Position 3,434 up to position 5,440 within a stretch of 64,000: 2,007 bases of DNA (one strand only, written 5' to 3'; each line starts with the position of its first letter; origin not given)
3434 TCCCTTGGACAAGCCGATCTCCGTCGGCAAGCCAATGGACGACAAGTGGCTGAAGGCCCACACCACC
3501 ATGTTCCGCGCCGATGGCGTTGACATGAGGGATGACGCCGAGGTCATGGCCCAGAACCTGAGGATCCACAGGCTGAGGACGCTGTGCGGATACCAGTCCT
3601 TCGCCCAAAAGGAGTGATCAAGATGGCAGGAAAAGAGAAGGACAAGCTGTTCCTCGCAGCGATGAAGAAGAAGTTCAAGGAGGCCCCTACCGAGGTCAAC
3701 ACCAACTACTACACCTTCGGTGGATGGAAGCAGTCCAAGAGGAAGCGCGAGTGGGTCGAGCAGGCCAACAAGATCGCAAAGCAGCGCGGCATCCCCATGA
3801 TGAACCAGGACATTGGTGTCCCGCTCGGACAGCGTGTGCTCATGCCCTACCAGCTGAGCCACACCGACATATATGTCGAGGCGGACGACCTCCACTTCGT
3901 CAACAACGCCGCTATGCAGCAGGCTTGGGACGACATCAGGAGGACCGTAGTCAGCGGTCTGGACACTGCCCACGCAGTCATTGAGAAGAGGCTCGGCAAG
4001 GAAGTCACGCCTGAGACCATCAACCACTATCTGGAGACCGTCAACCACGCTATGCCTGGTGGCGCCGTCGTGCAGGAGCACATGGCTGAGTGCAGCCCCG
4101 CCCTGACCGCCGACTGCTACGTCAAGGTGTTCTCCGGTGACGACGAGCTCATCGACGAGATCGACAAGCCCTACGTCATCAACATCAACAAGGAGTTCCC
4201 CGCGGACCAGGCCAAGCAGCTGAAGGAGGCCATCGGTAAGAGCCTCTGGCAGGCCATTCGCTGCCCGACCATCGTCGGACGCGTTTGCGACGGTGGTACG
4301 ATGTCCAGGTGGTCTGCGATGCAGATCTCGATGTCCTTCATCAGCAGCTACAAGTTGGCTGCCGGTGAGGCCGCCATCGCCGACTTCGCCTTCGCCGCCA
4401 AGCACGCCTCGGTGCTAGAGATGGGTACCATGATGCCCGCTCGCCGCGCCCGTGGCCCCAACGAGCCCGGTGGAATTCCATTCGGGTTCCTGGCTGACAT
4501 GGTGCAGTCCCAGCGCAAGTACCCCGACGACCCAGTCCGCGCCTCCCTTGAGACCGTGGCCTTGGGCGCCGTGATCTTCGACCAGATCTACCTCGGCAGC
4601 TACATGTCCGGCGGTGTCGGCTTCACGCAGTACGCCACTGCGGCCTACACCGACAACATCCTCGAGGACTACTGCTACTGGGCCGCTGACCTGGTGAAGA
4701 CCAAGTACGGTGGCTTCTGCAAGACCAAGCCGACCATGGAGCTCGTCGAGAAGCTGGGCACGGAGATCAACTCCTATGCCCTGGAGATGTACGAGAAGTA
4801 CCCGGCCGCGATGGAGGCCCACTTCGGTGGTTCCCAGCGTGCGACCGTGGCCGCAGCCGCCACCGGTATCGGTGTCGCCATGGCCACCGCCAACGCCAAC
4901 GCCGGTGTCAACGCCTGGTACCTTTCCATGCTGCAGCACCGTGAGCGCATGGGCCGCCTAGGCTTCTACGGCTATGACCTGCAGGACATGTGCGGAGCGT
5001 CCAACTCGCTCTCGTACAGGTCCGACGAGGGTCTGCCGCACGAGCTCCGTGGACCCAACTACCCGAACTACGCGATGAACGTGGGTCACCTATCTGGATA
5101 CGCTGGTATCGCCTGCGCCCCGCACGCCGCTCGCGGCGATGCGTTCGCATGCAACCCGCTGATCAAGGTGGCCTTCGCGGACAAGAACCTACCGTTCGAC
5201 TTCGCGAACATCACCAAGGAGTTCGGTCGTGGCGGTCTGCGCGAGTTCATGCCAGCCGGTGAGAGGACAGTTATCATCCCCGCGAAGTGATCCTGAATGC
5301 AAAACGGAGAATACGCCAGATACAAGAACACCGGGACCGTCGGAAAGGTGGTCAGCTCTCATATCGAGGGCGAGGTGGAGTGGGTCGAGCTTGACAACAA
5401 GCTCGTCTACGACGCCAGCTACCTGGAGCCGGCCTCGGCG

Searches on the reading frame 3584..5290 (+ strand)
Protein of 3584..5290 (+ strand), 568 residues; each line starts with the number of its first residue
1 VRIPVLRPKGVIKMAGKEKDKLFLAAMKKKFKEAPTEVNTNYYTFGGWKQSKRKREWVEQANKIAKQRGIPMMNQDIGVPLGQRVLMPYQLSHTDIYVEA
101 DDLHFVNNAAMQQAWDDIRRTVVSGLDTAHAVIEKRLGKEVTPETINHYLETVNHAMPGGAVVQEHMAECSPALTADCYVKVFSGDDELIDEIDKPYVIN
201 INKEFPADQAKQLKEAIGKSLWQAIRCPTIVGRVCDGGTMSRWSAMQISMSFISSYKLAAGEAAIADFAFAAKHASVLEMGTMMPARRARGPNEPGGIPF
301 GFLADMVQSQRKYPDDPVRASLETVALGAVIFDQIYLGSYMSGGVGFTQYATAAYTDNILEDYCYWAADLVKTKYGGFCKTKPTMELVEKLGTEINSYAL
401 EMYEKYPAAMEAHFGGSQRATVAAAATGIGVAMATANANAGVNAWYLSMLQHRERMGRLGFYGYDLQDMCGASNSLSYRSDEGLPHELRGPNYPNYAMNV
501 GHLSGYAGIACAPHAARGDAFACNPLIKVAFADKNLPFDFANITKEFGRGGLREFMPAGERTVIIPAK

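Call 87: search_protein_families(library=pfam, proteins=[window:3584-5290:+], max_evalue=0.000001)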
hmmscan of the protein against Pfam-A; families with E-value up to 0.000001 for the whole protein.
window:3584-5290:+ (568 aa): 2 families
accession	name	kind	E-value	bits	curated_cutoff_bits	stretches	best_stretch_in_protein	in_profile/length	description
PF02745.20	MCR_alpha_N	-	2.5e-149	496.3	27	1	20-285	1-269/269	Methyl-coenzyme M reductase alpha subunit, N-terminal domain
PF02249.22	MCR_alpha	-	3e-65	218.9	25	1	333-459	1-127/127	Methyl-coenzyme M reductase alpha subunit, C-terminal domain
